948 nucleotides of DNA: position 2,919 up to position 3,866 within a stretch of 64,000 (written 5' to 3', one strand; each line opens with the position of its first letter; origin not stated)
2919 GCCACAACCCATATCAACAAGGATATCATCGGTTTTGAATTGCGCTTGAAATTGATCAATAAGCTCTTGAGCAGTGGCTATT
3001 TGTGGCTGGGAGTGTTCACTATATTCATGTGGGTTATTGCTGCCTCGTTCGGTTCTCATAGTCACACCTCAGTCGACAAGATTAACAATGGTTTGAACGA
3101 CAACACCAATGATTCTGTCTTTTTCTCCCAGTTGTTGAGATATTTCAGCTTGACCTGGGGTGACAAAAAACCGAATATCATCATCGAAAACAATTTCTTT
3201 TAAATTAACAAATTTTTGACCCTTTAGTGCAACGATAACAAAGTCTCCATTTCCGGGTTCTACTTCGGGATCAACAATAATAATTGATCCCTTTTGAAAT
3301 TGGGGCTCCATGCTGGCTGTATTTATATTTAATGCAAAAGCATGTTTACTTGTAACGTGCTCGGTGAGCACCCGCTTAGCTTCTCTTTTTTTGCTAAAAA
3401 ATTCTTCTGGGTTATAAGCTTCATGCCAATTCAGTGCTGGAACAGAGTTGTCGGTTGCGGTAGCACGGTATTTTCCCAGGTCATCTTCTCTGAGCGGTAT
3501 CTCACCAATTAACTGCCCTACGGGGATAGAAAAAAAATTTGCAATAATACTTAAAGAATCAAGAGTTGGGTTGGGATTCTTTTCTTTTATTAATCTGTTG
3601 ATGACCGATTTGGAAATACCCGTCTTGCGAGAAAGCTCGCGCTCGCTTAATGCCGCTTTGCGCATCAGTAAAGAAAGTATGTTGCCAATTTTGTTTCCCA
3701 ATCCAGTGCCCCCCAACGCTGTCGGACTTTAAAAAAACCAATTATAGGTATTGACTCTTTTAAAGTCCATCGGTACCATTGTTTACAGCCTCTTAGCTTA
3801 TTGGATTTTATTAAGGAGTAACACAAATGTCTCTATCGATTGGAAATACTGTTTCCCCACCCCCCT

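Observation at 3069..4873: Module 1 of a duplicated architecture: regulator + 110-aa unknown protein + VapBC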

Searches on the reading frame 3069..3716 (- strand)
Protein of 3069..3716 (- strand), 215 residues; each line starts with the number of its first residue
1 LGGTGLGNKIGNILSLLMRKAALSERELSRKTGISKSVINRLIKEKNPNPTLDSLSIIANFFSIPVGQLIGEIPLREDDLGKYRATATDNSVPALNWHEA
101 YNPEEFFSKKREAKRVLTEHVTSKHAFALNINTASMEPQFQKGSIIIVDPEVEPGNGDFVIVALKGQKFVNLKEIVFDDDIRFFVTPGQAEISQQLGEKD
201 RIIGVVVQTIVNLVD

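Call 4: search_protein_families(library=pfam, proteins=[window:3069-3716:-], max_evalue=0.01)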
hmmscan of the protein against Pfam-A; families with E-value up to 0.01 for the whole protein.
window:3069-3716:- (215 aa): 4 families
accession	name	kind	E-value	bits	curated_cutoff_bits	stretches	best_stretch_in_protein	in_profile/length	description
PF00717.28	Peptidase_S24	-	1.1e-11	44.9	23.3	1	99-207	7-116/116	Peptidase S24-like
PF13443.12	HTH_26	-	7.5e-09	36.2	22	1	14-71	2-59/63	Cro/C1-type HTH DNA-binding domain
PF01381.28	HTH_3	-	1.4e-06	28.6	23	1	20-66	7-52/55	Helix-turn-helix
PF13412.12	HTH_24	-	7.1e-06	25.9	21.9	1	12-45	7-40/48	Winged helix-turn-helix DNA-binding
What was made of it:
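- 3069..3716 (-): LvrR-like CI/LexA-type repressor (N-terminal XRE HTH, C-terminal S24 domain). It keeps residues at both the catalytic Ser and Lys alignment positions. Pfam (call 4).
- Checked: HTH + Peptidase_S24 repressor, 3069..3716 (-): Pfam S24 E=1e-11, HTH_26 E=7.5e-9 (call 4).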

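Call 5: search_protein_families(library=ncbifam, proteins=[window:3069-3716:-], max_evalue=0.01)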
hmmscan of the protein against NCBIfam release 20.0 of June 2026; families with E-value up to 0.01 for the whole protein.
window:3069-3716:- (215 aa): 5 families
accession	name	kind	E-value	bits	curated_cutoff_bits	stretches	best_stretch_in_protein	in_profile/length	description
NF010465.0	PRK13890.1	equivalog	3.6e-06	27.1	96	1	11-94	8-89/121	conjugal transfer protein TrbA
NF048000.1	ECH1013_TF_S24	equivalog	3.4e-05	23.8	300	1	17-168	10-157/204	ECH_1013 family putative transcriptional regulator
NF007621.2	PRK10276.1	subfamily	0.00014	21.8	110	1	123-210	26-114/115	translesion error-prone DNA polymerase V autoproteolytic subunit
TIGR02228.1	sigpep_I_arch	equivalog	0.00054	19.8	51.85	1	126-170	31-78/158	signal peptidase I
NF041951.1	phage_RstR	subfamily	0.0044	17.3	80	1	11-77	4-69/108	RstR family transcriptional repressor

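Call 41: search_dna_similar(query=window:3069-3716:-, collection=plasmids, mode=protein, max_evalue=0.001, max_rows=30)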
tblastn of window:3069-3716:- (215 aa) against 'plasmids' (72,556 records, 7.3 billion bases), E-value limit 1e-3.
Records with a match: 84; places in all: 85; records where one place covers at least 80% of the query: 54.
Best place of each record, by identity: <60% 84.
By first word of the organism name: Piscirickettsia 27; Salmonella 20; Legionella 12; Escherichia 6; Klebsiella 3; Serratia 3; Proteus 3; Arsenophonus 2; Fluoribacter 1; Spartinivicinus 1; and 6 more.
By predicted mobility (MOB-suite, as given by PLSDB): non-mobilizable 60; conjugative 18; mobilizable 6.
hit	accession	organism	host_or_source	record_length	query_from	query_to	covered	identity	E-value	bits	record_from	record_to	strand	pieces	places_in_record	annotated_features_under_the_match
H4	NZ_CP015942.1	Legionella pneumophila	Isolate,clinical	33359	1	209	97%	33.9%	8e-23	102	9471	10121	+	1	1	S24 family peptidase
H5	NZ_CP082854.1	Legionella anisa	-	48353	10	215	96%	31.9%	1e-16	85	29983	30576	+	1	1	S24 family peptidase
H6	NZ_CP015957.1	Legionella pneumophila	Isolate,environmental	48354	10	215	96%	31.9%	1e-16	85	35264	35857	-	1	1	S24 family peptidase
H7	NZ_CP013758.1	Piscirickettsia salmonis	Salmo salar,liver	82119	8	208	93%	32.4%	2e-17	87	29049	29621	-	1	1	helix-turn-helix domain-containing protein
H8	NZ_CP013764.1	Piscirickettsia salmonis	Salmo salar,liver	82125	8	208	93%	32.4%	2e-17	87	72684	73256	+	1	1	helix-turn-helix domain-containing protein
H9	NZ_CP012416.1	Piscirickettsia salmonis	Salmo salar,Kidney,kidney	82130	8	208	93%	32.4%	2e-17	87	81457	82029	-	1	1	helix-turn-helix domain-containing protein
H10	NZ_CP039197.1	Piscirickettsia salmonis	Salmo salar,cell culture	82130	8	208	93%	32.4%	2e-17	87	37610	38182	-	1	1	helix-turn-helix domain-containing protein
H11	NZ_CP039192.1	Piscirickettsia salmonis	Salmo salar,cell culture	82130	8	208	93%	32.4%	2e-17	87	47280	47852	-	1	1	helix-turn-helix domain-containing protein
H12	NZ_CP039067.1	Piscirickettsia salmonis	Oncorhynchus mykiss,cell culture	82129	8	208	93%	32.4%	2e-17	87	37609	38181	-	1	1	helix-turn-helix domain-containing protein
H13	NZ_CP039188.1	Piscirickettsia salmonis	Salmo salar,cell culture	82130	8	208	93%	32.4%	2e-17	87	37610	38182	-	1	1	helix-turn-helix domain-containing protein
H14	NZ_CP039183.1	Piscirickettsia salmonis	Salmo salar,cell culture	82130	8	208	93%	32.4%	2e-17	87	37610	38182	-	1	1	helix-turn-helix domain-containing protein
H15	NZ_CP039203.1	Piscirickettsia salmonis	Salmo salar,cell culture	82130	8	208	93%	32.4%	2e-17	87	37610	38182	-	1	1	helix-turn-helix domain-containing protein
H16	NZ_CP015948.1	Legionella pneumophila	Isolate,environmental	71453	10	215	96%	30.8%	1e-15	82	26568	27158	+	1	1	XRE family transcriptional regulator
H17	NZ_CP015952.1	Legionella pneumophila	Isolate,environmental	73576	10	215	96%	30.8%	1e-15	82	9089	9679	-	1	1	XRE family transcriptional regulator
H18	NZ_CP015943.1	Legionella pneumophila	Isolate,clinical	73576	10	215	96%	30.8%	1e-15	82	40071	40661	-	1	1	XRE family transcriptional regulator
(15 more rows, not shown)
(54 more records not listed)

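Call 42: get_annotated_region(hit=H4, flank=4000)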
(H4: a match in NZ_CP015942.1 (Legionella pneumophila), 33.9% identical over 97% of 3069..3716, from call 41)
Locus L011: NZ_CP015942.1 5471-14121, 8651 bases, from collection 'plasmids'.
description: Legionella pneumophila strain C9_S plasmid unnamed1, complete sequence
organism: Legionella pneumophila (NCBI taxid 446)
taxonomy: Bacteria; Pseudomonadota; Gammaproteobacteria; Legionellales; Legionellaceae; Legionella; Legionella pneumophila
host: -; source: Isolate,clinical; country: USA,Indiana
typing (MOB-suite, as given by PLSDB): conjugative; relaxase MOBQ; mating-pair formation MPF_F
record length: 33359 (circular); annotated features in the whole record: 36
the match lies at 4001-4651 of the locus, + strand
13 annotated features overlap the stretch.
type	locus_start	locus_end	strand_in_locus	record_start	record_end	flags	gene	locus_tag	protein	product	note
CDS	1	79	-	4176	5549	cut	-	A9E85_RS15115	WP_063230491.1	TrbI/VirB10 family protein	-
CDS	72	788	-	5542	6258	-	traK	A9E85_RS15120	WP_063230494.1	type-F conjugative transfer system secretin TraK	-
CDS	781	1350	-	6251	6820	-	traE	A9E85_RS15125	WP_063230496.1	type IV conjugative transfer system protein TraE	-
CDS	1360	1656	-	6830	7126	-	traL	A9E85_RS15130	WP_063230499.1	type IV conjugative transfer system protein TraL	-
CDS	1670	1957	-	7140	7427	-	-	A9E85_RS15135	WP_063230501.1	hypothetical protein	-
CDS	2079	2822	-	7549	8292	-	-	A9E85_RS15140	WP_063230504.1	complement resistance protein TraT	-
CDS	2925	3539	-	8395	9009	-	traT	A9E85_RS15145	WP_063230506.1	complement resistance protein TraT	-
CDS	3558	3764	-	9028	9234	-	-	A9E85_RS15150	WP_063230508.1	TraY domain-containing protein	-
CDS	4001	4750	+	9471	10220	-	-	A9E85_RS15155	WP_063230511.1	S24 family peptidase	-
CDS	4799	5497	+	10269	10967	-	-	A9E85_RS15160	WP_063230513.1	class I SAM-dependent methyltransferase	-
CDS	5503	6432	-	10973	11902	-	-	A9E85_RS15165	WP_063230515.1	queuosine precursor transporter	GO:1990397 - queuosine salvage [Evidence IEA]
CDS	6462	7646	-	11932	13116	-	-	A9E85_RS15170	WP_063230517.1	hypothetical protein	-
CDS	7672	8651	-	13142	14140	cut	-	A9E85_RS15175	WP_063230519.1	AAA family ATPase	-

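Call 43: get_annotated_region(hit=H16, flank=4000)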
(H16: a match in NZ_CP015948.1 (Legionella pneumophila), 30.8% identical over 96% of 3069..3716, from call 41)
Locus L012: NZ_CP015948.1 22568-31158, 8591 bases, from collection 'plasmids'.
description: Legionella pneumophila strain E2_N plasmid unnamed1, complete sequence
organism: Legionella pneumophila (NCBI taxid 446)
taxonomy: Bacteria; Pseudomonadota; Gammaproteobacteria; Legionellales; Legionellaceae; Legionella; Legionella pneumophila
host: -; source: Isolate,environmental; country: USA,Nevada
typing (MOB-suite, as given by PLSDB): conjugative; relaxase MOBF; mating-pair formation MPF_F
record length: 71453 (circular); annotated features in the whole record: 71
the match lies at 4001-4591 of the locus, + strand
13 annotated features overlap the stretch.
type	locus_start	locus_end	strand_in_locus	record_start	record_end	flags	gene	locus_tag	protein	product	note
CDS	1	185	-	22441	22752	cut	-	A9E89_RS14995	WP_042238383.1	type IV conjugative transfer system pilin TraA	-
CDS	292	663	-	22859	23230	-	-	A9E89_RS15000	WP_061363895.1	hypothetical protein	-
CDS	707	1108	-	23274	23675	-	-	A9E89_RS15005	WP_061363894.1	hypothetical protein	-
CDS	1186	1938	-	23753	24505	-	-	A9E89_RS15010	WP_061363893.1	complement resistance protein TraT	-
CDS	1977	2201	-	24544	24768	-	csrA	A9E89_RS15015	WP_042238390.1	carbon storage regulator CsrA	GO:0006402 - mRNA catabolic process [Evidence IEA]; GO:0006109 - regulation of carbohydrate metabolic process [Evidence ...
CDS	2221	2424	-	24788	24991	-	-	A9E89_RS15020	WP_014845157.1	hypothetical protein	-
CDS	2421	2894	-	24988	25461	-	-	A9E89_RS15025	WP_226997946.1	hypothetical protein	-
CDS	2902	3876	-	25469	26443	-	-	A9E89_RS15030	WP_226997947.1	Vir protein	-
CDS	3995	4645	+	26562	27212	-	-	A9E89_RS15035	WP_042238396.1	XRE family transcriptional regulator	-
CDS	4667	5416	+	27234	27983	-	-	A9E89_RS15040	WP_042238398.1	VUT family protein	-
CDS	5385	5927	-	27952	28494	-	-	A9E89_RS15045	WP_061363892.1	hypothetical protein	-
CDS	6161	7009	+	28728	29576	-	-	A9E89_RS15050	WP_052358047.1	class I SAM-dependent methyltransferase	-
CDS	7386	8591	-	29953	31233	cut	-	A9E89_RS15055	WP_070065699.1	hypothetical protein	-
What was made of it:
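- The same regulator-methyltransferase-Vut trio heads the tra regions of L. pneumophila plasmids (calls 41-43).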
